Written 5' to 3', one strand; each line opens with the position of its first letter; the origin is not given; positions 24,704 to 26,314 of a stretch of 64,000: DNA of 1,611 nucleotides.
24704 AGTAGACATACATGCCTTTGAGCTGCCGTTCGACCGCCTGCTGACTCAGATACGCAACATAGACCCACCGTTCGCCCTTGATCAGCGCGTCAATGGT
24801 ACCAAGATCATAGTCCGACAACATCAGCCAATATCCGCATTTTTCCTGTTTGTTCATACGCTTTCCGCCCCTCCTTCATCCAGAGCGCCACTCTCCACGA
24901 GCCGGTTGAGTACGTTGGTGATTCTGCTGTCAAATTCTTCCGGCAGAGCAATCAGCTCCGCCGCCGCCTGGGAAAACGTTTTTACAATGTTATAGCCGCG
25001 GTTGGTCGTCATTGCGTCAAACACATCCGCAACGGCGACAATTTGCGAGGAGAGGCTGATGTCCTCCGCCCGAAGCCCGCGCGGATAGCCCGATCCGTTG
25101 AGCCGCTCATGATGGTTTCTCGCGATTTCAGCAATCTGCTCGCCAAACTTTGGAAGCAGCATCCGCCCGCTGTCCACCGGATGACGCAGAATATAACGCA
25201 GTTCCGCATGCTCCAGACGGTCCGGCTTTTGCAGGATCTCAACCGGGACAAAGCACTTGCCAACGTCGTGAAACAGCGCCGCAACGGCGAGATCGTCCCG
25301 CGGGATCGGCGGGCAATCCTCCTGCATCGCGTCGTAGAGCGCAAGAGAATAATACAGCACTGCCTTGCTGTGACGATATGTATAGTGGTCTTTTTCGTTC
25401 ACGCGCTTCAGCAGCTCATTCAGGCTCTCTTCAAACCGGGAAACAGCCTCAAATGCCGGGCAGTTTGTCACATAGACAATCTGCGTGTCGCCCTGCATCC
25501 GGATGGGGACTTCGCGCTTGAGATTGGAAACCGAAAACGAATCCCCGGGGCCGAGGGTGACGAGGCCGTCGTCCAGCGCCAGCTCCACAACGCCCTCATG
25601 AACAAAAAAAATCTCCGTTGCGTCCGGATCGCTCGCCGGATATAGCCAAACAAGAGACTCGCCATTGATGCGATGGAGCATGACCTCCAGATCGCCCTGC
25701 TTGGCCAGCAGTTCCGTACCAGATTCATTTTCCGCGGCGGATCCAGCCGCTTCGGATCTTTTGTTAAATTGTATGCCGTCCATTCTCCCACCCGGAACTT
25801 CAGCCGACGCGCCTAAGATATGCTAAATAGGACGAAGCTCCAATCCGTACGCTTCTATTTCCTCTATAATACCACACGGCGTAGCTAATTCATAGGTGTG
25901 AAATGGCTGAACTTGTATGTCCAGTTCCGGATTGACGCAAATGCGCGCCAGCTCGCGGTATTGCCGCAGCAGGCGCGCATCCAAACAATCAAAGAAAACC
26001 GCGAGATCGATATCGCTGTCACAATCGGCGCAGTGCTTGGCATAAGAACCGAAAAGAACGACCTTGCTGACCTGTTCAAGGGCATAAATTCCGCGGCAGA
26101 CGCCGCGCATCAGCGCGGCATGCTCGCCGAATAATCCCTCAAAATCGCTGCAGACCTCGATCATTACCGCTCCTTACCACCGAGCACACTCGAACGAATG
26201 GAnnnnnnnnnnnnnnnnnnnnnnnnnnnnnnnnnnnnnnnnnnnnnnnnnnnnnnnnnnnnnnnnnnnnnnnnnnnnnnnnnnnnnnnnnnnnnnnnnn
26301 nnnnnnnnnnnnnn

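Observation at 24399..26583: Candidate new system: HEPN/MNT pair split by a cupin-HD-GYP protein, behind a c-di-GMP riboswitch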

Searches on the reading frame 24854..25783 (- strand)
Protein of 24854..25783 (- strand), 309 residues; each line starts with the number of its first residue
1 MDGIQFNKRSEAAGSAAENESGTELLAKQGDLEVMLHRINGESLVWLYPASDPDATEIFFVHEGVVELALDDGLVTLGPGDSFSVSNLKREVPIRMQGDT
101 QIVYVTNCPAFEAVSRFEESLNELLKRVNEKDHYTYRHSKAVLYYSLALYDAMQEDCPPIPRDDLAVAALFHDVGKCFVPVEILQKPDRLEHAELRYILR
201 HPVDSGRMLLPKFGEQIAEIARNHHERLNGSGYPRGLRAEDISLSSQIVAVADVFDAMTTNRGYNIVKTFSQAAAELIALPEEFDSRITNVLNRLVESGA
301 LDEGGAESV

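Call 3: search_protein_families(library=pfam, proteins=[window:24854-25783:-], max_evalue=0.1)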
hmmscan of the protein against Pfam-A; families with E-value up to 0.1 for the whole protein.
window:24854-25783:- (309 aa): 5 families
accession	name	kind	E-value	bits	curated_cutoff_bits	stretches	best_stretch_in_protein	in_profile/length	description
PF13487.12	HD_5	-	2.3e-31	109.3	27.2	1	146-287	23-169/170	HD domain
PF01966.28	HD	-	1.1e-17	64.9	22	1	135-258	1-116/116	HD domain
PF07883.17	Cupin_2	-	2.9e-05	24.1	27.2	1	52-85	16-48/70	Cupin domain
PF00027.35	cNMP_binding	-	0.044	14.2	27.5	1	52-101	15-73/89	Cyclic nucleotide-binding domain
PF14716.13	HHH_8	-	0.078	13.8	30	0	252-286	7-46/73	Helix-hairpin-helix domain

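Call 4: search_protein_families(library=ncbifam, proteins=[window:24854-25783:-], max_evalue=0.1)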
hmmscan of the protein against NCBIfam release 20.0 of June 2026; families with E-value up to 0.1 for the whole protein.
window:24854-25783:- (309 aa): 6 families
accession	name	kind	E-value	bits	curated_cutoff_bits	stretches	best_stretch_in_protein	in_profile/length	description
NF053512.1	nitric_RR_NosR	exception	6.2e-19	68.3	400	1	117-297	174-355/422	response regulator c-di-GMP phosphodiesterase, NosR family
TIGR00277.1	HDIG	domain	0.00012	21.9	27.6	1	134-181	4-46/84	HDIG domain-containing metalloprotein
NF045665.1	NTPtran_DVU1551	equivalog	0.00017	20.7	315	1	118-176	201-259/359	DVU_1551 family NTP transferase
TIGR01596.1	cas3_HD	equivalog_domain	0.0066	16.5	43.45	1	137-233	3-109/178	CRISPR-associated endonuclease Cas3''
TIGR03401.1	cyanamide_fam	subfamily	0.012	15.2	109.85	1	131-176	52-96/228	HD domain protein, cyanamide hydratase family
TIGR02578.2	cas_TM1811_Csm1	equivalog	0.079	11.6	170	0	163-257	2-77/753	type III-A CRISPR-associated protein Cas10/Csm1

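Call 6: find_homologous_proteins(query=window:24854-25783:-)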
Query window:24854-25783:- (309 aa): 1349 proteins with E <= 0.001 among 5540 candidates; the best 120 are listed.
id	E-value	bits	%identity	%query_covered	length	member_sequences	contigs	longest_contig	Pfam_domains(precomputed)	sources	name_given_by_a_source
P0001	2.9e-184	629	91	99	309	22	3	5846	PF13487.13,PF07883.18,PF01966.29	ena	-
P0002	8.6e-181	618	88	100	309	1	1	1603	PF13487.13,PF07883.18,PF01966.29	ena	-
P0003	1.7e-178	610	88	100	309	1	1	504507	PF13487.13,PF01966.29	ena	-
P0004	4.3e-177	605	88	100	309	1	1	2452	PF13487.13,PF01966.29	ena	-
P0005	2.9e-176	603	87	100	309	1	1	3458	PF13487.13,PF01966.29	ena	-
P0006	5.6e-176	602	87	100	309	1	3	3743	PF13487.13,PF01966.29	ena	-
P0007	6.8e-175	598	87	100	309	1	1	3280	PF13487.13,PF01966.29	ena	-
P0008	2.5e-174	596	87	100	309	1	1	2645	PF13487.13,PF01966.29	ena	-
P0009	9.0e-174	595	86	100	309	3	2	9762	PF13487.13,PF01966.29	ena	-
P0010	1.3e-173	594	85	99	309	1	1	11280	PF13487.13,PF01966.29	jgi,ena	-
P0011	1.8e-173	594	85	99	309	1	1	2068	PF13487.13,PF01966.29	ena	-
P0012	2.5e-173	593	85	99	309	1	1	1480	PF13487.13,PF01966.29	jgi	jgi:HD-GYP domain-containing protein (c-di-GMP phosphodiesterase class II)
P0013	4.7e-173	592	85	99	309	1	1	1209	PF13487.13,PF01966.29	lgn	-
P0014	1.7e-172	590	85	99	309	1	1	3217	PF13487.13,PF01966.29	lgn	-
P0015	3.2e-171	586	84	100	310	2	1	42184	PF13487.13,PF01966.29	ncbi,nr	ncbi:MAG: HD domain-containing protein [Clostridiales bacterium]|nr:HD domain-containing protein [Cl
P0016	1.5e-165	568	83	100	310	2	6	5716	PF13487.13,PF07883.18,PF01966.29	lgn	-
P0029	1.6e-152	525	76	99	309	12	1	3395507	PF13487.13,PF01966.29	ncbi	-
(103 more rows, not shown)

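Call 9: find_related_loci(query=A1, collection=genome_contigs, flank=6000)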
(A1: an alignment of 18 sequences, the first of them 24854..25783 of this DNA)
Query A1 (309 aa) in genome_contigs; peptide patterns used: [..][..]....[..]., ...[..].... (x = any residue, [..] = any of these).
600 stretches matched a pattern (row limit reached: there are more); 572 encode a relative of the query (tblastn E <= 1e-3); the best 80 are kept; 80 distinct loci.
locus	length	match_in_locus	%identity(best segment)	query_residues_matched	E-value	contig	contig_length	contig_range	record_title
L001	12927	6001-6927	84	1-308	1e-180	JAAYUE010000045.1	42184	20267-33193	MAG: Clostridiales bacterium isolate AS27yjCOA_135 111011_AS27, whole genome shotgun sequence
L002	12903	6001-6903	66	1-301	4e-135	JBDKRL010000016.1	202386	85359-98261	MAG: Clostridiaceae bacterium isolate 5_bin.60 c_000000993875, whole genome shotgun sequence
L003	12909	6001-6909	51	1-303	2e-106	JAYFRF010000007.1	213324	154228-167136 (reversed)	MAG: Clostridiaceae bacterium isolate CA_7 c_CA_000000052917, whole genome shotgun sequence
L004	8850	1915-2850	49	1-309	5e-91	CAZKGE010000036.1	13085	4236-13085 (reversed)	MAG TPA_asm: uncultured Oscillospiraceae bacterium isolate SRP263991_co4_135 genome assembly, contig: NODE_7240_length_1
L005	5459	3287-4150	49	14-301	4e-83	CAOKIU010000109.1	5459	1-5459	MAG TPA_asm: uncultured Christensenella sp. isolate SRR17684619_bin.76_metawrap_v1.3_MAG genome assembly, contig: NODE.1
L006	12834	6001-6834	44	25-301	2e-76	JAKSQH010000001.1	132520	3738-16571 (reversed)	MAG: Clostridia bacterium isolate Horse_feces224 MAG224_1, whole genome shotgun sequence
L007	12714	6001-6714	37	25-264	4e-39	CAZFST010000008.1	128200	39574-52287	MAG TPA_asm: uncultured Fusibacter sp. isolate SRP302447_co2_668 genome assembly, contig: NODE_449_length_128200_cov_20.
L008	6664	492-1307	33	4-277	3e-32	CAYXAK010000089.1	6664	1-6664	MAG TPA_asm: uncultured Halanaerobiaceae bacterium isolate binchicken_co32_417 genome assembly, contig: NODE_20825_lengt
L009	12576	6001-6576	38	117-305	1e-31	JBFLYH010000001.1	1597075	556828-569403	MAG: candidate division FCPU426 bacterium isolate MAG080 MAG080_1, whole genome shotgun sequence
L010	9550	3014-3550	37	92-277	2e-31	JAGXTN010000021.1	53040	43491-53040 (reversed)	MAG: Dethiobacter sp. isolate CROMO_SB6 c_000000022533, whole genome shotgun sequence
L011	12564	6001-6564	38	112-299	2e-31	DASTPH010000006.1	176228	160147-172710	MAG TPA_asm: Anaeromyxobacteraceae bacterium isolate SMAG_U2192 k141_478668, whole genome shotgun sequence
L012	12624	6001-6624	35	99-296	2e-30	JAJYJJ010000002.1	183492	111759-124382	MAG: Nitrospirae bacterium isolate DBS2-1.bin158 NODE_98_length_183492_cov_4.590489, whole genome shotgun sequence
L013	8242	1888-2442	35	116-300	1e-30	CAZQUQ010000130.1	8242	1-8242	MAG TPA_asm: uncultured Oscillospiraceae bacterium isolate SRP167436_co1_27 genome assembly, contig: NODE_14635_length_8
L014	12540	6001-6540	38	119-298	5e-30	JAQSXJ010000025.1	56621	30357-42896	MAG: Anaerocolumna sp. isolate L_E1_T20_A_bin.141 scaffold_1637, whole genome shotgun sequence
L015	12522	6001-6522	40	105-280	9e-30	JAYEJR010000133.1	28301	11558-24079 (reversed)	MAG: Campylobacterota bacterium isolate MAG158 MAG158_133, whole genome shotgun sequence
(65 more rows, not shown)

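Call 19: find_encoding_contigs(protein=P0029, flank=6000, max_places=3)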
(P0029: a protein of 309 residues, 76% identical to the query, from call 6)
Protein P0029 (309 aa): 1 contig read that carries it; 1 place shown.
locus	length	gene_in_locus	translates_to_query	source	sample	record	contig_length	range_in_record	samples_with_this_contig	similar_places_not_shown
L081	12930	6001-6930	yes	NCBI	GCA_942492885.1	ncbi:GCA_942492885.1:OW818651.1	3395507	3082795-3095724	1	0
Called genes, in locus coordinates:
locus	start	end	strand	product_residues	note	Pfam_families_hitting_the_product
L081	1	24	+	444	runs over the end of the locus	PF01595:CNNM, PF00571:CBS (weak), PF03471:CorC_HlyC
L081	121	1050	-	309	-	-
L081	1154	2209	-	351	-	PF01636:APH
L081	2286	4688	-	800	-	PF00933:Glyco_hydro_3, PF01915:Glyco_hydro_3_C, PF14310:Fn3-like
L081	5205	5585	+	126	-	-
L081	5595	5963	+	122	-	PF01909:NTP_transf_2, PF18765:Polbeta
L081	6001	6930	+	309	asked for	PF13487:HD_5, PF01966:HD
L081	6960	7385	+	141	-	PF05168:HEPN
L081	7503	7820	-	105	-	-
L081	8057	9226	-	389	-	PF22025:ThiI_fer, PF02926:THUMP, PF02568:ThiI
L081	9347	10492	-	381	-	PF00266:Aminotran_5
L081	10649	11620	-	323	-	PF01625:PMSR, PF01641:SelR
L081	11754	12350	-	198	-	-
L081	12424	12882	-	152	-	-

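Call 32: search_protein_families(library=padloc, proteins=[window:24854-25783:-], max_evalue=0.01)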
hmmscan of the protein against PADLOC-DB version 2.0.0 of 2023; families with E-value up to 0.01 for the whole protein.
window:24854-25783:- (309 aa): 2 families
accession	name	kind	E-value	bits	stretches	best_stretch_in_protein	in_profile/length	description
PDLC01254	Cas3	-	0.00011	20.5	1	130-244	4-107/164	CAS-I; effector_G3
PDLC00940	Cas3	-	0.0017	16.5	1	137-233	3-109/178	CRISPR-associated endonuclease Cas3-HD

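Call 39: search_solved_structures(query=window:24854-25783:-, max_evalue=0.001, show_alignments=3)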
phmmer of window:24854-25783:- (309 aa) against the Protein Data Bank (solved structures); distinct sequences matched with E-value up to 0.001: 6.
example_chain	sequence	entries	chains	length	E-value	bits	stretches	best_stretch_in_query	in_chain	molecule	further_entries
5z7c_A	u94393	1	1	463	2.8e-27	98.8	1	126-275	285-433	3'3'-cGAMP-specific phosphodiesterase 3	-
4mcw_A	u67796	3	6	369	8.2e-17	64.5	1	110-265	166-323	Metal dependent phosphohydrolase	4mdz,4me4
4r8z_A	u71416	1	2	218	2.4e-16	62.9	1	142-291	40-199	Cyclic di-GMP phosphodiesterase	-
9rbz_A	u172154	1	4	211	4.8e-11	45.5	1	118-300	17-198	HD domain/sensory box protein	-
9rc0_A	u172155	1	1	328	1.6e-10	43.9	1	118-300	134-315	HD domain/sensory box protein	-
3tm8_A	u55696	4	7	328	9e-09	38.1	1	129-264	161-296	Uncharacterized protein | Uncharacterized protein Bd1817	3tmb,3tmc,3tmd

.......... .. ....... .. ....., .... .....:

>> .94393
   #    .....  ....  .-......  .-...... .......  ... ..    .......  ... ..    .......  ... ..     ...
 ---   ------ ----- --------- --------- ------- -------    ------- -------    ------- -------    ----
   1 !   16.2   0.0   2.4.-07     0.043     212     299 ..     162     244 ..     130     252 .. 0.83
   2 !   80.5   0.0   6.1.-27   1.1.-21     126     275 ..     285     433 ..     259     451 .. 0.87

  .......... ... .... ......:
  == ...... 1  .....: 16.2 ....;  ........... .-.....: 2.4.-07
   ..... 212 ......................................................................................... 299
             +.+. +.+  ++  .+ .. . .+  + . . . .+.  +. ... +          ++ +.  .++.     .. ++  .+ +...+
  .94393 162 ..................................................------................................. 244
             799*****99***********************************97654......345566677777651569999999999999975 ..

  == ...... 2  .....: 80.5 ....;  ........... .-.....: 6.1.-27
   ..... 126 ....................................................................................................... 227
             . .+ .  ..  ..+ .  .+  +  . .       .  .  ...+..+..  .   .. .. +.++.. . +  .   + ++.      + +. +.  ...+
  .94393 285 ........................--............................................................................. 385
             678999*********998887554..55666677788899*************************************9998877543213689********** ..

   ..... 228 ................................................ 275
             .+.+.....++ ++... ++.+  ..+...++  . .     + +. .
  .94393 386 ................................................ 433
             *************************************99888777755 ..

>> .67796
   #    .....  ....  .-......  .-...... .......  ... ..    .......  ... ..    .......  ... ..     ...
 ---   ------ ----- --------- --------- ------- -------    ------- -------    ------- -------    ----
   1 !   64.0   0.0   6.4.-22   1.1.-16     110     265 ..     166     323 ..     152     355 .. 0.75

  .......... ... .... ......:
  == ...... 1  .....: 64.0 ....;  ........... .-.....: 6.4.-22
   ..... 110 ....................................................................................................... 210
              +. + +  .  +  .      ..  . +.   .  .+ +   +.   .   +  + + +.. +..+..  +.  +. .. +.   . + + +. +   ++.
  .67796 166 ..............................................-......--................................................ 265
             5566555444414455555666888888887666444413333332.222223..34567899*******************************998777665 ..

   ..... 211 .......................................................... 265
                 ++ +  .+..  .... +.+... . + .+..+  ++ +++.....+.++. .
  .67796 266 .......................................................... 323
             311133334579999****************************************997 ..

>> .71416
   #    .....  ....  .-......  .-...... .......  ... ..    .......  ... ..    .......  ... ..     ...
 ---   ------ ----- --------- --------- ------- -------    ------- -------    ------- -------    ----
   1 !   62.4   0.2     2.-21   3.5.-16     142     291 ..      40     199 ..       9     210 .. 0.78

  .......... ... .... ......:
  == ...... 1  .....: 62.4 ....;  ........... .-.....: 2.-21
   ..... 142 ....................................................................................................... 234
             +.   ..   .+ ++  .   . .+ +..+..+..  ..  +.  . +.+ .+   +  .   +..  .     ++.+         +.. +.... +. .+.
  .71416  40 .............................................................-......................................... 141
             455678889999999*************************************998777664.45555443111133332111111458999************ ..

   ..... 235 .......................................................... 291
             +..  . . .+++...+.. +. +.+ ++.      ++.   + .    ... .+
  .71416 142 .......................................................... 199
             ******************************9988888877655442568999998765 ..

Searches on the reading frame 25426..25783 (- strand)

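Call 49: predict_structure(alignment_id=A3)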
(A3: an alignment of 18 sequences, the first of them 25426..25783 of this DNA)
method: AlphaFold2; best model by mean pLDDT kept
length: 119 residues; sequences in the alignment: 18
mean_pLDDT: 60.3   pTM: 0.48
mean pLDDT of the five models: 60.3, 58.9, 56.3, 55.3, 53.5
residues with pLDDT >= 90: 0; 70-90: 40; 50-70: 48; < 50: 31
segments of 3 or more residues with pLDDT < 50: 1-20, 109-119
pLDDT, mean of each block of 10 residues (from residue 1): 33 39 64 69 70 60 74 75 69 74 59 36
secondary structure, 60 per line:
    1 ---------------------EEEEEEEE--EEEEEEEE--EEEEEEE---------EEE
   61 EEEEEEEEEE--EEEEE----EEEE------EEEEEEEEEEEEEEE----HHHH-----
elements in order: E22-29 E32-39 E42-48 E58-70 E73-77 E82-85 E92-106 H111-114

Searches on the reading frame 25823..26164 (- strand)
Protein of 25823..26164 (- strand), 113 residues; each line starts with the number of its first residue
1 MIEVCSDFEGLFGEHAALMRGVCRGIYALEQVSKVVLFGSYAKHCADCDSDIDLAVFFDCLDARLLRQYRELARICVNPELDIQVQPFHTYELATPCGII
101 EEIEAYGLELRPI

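Call 3: search_protein_families(library=pfam, proteins=[window:25823-26164:-], max_evalue=0.1)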
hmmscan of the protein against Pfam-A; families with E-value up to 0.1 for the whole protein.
window:25823-26164:- (113 aa): 3 families
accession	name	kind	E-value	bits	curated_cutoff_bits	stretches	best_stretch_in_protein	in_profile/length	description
PF18765.7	Polbeta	-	1e-09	38.9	26.9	1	30-84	11-67/93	Polymerase beta, Nucleotidyltransferase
PF01909.29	NTP_transf_2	-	8.5e-08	32.9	21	1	30-78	12-60/93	Nucleotidyltransferase domain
PF22600.2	MTPAP-like_central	-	0.031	14.8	27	1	32-60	39-67/139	Poly(A) RNA polymerase, mitochondrial-like, central palm domain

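Call 4: search_protein_families(library=ncbifam, proteins=[window:25823-26164:-], max_evalue=0.1)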
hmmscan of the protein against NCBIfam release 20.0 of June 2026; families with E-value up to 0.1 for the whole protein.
window:25823-26164:- (113 aa): 2 families
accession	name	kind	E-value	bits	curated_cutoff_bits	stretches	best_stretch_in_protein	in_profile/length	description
NF047752.1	MntA_antitoxin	equivalog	2.4e-09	37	60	1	31-83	6-59/106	type VII toxin-antitoxin system MntA family adenylyltransferase antitoxin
NF051895.1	anti_phage_HalB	equivalog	0.046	13.3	190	1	36-55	3-22/211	anti-phage Hailong system nucleotidyltransferase HalB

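Call 32: search_protein_families(library=padloc, proteins=[window:25823-26164:-], max_evalue=0.01)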
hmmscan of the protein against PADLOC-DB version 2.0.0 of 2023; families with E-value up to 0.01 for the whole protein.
window:25823-26164:- (113 aa): 8 families
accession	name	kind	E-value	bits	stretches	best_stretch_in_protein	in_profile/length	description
PDLC04907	PDC-S09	-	2.9e-08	31.8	1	25-88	20-85/114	-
PDLC04903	PDC-S09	-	1.3e-06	26.7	1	30-60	24-54/108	-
PDLC04906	PDC-S09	-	1.4e-06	26.6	1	31-62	23-54/98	-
PDLC04904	PDC-S09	-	1.2e-05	23.5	1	30-60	23-53/104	-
PDLC04902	PDC-S09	-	2.5e-05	22.5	1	26-64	15-52/97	-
PDLC04905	PDC-S09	-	9.1e-05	20.7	1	29-73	18-63/101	-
PDLC04368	PDC-M05A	-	0.00077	17.3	1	30-60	105-135/201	-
PDLC04372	PDC-M05A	-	0.0091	14.3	1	32-63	76-107/167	-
